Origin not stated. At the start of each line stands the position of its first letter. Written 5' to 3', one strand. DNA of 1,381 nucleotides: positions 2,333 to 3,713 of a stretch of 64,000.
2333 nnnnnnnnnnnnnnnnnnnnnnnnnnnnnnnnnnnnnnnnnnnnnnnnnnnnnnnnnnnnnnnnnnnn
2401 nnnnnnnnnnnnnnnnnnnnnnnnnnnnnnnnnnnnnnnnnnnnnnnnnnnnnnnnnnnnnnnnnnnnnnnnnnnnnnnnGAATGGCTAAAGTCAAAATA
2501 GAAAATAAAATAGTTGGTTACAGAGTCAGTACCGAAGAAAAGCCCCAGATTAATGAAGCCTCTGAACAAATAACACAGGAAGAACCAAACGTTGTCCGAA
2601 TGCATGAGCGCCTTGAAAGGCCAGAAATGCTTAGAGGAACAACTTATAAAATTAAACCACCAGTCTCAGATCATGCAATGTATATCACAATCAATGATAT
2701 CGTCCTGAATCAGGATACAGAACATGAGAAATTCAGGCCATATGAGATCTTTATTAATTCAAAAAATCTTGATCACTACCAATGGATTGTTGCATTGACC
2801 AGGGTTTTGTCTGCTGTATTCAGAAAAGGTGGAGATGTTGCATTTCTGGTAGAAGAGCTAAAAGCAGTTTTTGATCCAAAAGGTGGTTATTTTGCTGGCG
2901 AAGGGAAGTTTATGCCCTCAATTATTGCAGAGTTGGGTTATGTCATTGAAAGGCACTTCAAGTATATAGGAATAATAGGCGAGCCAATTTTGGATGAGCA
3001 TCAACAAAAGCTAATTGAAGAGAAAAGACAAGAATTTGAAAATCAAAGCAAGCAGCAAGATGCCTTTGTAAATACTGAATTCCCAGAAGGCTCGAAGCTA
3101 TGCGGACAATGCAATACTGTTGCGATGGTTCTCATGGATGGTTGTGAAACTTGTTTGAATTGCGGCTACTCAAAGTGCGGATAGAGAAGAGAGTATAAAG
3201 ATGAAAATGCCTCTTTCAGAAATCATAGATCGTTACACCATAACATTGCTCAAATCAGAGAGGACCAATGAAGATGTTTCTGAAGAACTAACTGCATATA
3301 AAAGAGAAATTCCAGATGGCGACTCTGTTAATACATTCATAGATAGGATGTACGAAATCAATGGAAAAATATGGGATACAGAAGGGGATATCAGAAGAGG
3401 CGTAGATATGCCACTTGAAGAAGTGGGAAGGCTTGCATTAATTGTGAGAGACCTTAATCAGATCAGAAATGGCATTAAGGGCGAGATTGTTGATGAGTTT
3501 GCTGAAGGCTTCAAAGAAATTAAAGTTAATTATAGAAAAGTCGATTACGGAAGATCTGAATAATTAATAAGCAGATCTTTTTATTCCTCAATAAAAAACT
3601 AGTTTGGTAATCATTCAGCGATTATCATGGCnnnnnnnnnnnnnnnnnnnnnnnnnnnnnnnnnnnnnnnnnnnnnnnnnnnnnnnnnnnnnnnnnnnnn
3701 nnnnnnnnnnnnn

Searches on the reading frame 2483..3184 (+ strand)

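Call 29: search_protein_families(library=pfam, proteins=[window:2483-3184:+], max_evalue=0.01)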
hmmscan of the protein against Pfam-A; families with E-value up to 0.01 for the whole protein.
window:2483-3184:+ (233 aa): 1 family
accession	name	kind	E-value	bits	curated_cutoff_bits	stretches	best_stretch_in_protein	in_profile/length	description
PF12637.14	TSCPD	-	5.6e-07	30.2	22.8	1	55-158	3-87/88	TSCPD domain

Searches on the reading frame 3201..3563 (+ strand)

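Call 29: search_protein_families(library=pfam, proteins=[window:3201-3563:+], max_evalue=0.01)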
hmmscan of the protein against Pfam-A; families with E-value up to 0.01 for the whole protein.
window:3201-3563:+ (120 aa): 1 family
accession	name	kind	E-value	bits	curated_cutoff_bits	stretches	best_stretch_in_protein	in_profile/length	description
PF14063.11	DUF4254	-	0.0057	16.9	27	0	47-109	4-65/144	Protein of unknown function (DUF4254)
